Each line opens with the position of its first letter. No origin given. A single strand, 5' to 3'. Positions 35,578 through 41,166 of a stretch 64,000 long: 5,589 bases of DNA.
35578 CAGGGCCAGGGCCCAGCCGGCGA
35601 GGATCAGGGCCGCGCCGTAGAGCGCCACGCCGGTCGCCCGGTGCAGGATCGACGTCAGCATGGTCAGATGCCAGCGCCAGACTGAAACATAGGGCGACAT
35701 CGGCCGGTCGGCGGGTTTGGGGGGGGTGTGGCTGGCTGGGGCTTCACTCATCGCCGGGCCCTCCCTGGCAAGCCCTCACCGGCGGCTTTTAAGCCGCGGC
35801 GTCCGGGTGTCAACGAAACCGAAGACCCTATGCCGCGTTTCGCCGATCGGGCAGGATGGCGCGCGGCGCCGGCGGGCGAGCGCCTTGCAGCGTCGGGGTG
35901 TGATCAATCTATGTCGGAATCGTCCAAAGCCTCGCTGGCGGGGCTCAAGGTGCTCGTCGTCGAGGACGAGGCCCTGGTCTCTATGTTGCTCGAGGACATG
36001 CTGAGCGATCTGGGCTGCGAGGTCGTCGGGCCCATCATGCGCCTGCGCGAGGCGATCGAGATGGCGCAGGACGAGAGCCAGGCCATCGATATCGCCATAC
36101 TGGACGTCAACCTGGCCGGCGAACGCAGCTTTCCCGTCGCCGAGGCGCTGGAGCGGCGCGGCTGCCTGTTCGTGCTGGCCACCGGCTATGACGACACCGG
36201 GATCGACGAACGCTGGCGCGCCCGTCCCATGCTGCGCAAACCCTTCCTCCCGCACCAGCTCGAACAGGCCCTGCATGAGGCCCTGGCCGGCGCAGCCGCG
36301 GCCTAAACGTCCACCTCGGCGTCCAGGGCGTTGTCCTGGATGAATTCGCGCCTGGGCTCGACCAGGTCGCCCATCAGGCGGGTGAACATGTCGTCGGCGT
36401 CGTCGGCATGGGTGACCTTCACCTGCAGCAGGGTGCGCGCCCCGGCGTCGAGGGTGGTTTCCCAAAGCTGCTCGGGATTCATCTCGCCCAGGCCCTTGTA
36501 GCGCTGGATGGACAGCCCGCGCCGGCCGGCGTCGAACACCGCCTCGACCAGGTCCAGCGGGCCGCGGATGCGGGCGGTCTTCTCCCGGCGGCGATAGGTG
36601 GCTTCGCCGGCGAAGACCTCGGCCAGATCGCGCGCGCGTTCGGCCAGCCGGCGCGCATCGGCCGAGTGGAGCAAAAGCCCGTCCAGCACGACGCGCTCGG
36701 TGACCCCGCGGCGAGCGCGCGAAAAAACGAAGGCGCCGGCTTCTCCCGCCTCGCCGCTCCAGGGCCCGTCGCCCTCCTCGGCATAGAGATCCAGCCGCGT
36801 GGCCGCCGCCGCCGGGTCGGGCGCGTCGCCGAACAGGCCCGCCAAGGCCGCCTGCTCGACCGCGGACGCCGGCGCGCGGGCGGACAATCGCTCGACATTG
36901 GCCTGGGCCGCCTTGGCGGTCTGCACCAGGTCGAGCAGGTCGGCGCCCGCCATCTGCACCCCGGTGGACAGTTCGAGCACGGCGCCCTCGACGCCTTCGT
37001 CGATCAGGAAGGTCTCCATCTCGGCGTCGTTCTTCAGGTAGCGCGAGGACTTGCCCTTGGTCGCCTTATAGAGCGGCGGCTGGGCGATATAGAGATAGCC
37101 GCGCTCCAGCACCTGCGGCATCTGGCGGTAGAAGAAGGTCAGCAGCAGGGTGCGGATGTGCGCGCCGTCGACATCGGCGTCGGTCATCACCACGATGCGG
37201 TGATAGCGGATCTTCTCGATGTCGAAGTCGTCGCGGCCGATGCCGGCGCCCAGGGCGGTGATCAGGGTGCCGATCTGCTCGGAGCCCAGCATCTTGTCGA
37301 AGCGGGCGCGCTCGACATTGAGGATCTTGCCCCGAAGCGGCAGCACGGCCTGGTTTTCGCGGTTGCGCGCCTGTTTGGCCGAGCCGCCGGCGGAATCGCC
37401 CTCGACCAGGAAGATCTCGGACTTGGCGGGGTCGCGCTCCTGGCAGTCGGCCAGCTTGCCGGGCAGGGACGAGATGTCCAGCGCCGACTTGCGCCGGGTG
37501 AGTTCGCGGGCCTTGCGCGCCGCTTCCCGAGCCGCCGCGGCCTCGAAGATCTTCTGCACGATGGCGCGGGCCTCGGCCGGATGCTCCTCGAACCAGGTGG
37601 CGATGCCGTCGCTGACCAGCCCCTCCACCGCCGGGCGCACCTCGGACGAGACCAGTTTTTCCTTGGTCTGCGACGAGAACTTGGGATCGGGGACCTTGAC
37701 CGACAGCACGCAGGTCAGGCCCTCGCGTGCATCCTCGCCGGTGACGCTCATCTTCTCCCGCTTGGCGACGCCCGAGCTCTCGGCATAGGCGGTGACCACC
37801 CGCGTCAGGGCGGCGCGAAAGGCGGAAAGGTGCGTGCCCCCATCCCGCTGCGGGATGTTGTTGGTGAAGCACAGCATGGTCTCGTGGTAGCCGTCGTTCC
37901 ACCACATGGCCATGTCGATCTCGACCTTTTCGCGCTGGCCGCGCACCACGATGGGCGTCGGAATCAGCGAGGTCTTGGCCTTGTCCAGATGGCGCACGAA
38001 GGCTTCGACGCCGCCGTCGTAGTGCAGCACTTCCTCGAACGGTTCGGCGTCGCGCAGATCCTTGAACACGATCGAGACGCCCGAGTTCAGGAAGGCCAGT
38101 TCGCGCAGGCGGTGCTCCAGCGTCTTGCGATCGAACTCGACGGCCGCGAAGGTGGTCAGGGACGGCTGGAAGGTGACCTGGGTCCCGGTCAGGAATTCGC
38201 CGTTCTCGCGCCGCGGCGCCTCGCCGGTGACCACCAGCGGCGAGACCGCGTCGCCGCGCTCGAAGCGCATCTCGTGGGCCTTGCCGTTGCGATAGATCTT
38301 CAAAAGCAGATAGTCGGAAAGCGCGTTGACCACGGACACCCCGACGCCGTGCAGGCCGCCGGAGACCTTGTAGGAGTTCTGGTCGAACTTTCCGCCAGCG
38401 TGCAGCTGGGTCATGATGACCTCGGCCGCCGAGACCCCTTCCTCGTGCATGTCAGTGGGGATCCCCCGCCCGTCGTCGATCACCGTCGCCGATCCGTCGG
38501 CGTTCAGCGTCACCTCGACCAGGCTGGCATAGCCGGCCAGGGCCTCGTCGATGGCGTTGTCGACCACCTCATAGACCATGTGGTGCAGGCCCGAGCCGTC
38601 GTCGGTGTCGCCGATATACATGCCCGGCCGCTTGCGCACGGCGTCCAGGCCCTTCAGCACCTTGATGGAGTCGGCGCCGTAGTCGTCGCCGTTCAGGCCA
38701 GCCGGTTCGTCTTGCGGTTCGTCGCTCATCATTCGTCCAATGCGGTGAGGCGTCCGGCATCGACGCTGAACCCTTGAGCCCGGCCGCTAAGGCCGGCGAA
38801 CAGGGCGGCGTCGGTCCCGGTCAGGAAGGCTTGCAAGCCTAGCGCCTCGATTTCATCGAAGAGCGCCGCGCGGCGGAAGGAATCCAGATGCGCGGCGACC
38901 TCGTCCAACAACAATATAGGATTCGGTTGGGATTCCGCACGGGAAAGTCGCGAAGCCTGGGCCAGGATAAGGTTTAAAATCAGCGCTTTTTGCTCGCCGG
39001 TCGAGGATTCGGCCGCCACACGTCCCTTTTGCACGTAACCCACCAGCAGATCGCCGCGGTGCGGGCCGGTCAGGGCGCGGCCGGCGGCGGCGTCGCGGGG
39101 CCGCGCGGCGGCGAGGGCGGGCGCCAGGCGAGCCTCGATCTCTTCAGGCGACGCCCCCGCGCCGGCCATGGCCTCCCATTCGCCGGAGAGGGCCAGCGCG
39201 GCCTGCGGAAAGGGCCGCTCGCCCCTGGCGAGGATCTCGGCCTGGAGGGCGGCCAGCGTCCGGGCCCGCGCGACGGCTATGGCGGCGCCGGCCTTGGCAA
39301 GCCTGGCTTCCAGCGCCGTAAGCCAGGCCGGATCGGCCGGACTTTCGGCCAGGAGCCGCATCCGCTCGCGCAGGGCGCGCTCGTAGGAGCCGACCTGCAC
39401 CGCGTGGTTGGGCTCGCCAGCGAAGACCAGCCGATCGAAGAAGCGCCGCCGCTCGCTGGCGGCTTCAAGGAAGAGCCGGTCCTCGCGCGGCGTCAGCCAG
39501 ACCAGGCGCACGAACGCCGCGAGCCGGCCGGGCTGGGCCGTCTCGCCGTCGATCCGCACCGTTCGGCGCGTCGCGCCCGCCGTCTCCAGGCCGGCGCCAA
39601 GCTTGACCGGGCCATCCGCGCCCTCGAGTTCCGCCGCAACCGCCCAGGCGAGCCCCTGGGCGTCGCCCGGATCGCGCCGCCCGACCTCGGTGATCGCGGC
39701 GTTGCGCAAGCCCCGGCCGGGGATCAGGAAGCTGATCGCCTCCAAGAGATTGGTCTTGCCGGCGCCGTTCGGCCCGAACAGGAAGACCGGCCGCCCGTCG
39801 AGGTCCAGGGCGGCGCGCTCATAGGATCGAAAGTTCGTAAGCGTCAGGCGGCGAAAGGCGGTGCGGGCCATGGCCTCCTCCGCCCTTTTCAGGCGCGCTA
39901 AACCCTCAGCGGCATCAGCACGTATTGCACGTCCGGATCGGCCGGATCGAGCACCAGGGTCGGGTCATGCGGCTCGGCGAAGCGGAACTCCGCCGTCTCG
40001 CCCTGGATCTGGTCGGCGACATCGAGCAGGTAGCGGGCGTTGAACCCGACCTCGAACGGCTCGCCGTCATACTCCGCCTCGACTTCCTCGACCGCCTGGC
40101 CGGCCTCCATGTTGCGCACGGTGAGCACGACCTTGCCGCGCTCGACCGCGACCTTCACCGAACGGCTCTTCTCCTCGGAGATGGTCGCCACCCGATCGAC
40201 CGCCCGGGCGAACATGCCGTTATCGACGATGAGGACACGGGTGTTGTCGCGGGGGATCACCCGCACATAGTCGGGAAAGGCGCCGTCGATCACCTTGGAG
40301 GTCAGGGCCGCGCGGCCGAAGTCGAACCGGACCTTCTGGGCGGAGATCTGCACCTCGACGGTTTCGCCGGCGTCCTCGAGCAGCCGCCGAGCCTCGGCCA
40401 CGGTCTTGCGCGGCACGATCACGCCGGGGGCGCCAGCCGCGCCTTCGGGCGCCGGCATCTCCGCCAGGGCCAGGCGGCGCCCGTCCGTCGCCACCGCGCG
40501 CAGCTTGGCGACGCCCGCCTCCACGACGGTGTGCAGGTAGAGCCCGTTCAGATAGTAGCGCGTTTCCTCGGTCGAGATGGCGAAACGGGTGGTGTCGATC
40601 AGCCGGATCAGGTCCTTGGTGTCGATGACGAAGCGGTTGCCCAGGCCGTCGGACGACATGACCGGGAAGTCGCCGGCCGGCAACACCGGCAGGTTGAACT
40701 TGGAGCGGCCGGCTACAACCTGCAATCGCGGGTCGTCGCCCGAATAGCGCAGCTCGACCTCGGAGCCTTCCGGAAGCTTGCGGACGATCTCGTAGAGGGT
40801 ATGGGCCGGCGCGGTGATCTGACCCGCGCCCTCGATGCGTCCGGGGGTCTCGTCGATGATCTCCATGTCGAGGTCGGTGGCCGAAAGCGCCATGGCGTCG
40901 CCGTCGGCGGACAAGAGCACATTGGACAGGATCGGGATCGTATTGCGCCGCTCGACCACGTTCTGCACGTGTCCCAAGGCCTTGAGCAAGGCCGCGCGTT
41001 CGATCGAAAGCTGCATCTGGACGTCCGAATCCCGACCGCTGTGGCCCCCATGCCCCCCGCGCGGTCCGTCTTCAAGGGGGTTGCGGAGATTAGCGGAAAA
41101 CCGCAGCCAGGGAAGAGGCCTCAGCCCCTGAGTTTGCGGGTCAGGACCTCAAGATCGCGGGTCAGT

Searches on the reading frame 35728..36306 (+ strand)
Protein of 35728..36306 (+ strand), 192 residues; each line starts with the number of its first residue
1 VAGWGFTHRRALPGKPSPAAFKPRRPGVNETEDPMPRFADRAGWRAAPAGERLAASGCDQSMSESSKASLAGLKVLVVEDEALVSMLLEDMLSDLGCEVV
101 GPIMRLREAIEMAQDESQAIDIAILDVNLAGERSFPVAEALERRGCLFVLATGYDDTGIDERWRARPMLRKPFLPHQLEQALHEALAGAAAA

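Call 63: search_protein_families(library=pfam, proteins=[window:35728-36306:+], max_evalue=0.00001)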
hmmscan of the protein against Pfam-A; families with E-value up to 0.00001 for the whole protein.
window:35728-36306:+ (192 aa): 1 family
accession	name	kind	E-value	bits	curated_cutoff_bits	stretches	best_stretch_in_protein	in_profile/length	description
PF00072.30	Response_reg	-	3.6e-08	34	30.2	1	75-182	1-110/111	Response regulator receiver domain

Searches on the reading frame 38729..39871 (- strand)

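Call 63: search_protein_families(library=pfam, proteins=[window:38729-39871:-], max_evalue=0.00001)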
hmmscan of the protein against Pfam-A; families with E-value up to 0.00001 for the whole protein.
window:38729-39871:- (380 aa): 4 families
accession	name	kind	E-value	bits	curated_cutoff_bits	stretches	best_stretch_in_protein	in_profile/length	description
PF02463.25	SMC_N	-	1.2e-19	71.1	40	1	7-354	3-198/220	RecF/RecN/SMC N terminal domain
PF13304.12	AAA_21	-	5e-11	43.7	27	1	30-49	3-22/304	AAA domain, putative AbiEii toxin, Type IV TA system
PF13476.12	AAA_23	-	1.5e-09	39.2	27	1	8-52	1-45/201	AAA domain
PF13175.12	AAA_15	-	9.7e-09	35.7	32.1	1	8-49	5-46/374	AAA ATPase domain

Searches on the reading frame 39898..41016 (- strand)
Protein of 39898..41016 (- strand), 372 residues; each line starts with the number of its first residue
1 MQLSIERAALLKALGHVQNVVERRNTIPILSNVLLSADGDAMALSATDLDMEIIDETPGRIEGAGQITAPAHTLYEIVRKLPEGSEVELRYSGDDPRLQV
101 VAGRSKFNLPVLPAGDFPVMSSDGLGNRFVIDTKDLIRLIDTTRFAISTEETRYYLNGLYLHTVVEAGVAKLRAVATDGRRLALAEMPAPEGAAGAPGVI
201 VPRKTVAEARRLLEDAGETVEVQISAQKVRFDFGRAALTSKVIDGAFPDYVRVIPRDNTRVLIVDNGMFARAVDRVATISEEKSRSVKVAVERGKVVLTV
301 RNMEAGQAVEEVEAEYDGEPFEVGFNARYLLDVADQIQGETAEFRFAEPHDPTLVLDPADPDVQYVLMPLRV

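Call 63: search_protein_families(library=pfam, proteins=[window:39898-41016:-], max_evalue=0.00001)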
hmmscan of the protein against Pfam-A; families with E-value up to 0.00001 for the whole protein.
window:39898-41016:- (372 aa): 3 families
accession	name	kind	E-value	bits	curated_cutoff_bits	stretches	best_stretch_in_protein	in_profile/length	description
PF00712.24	DNA_pol3_beta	-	1.3e-40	138.7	24.4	1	1-120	1-119/120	DNA polymerase III beta subunit, N-terminal domain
PF02767.21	DNA_pol3_beta_2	-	7.8e-39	133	27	1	131-249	2-116/116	DNA polymerase III beta subunit, central domain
PF02768.20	DNA_pol3_beta_3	-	3.7e-37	127.2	27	1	252-371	2-121/121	DNA polymerase III beta subunit, C-terminal domain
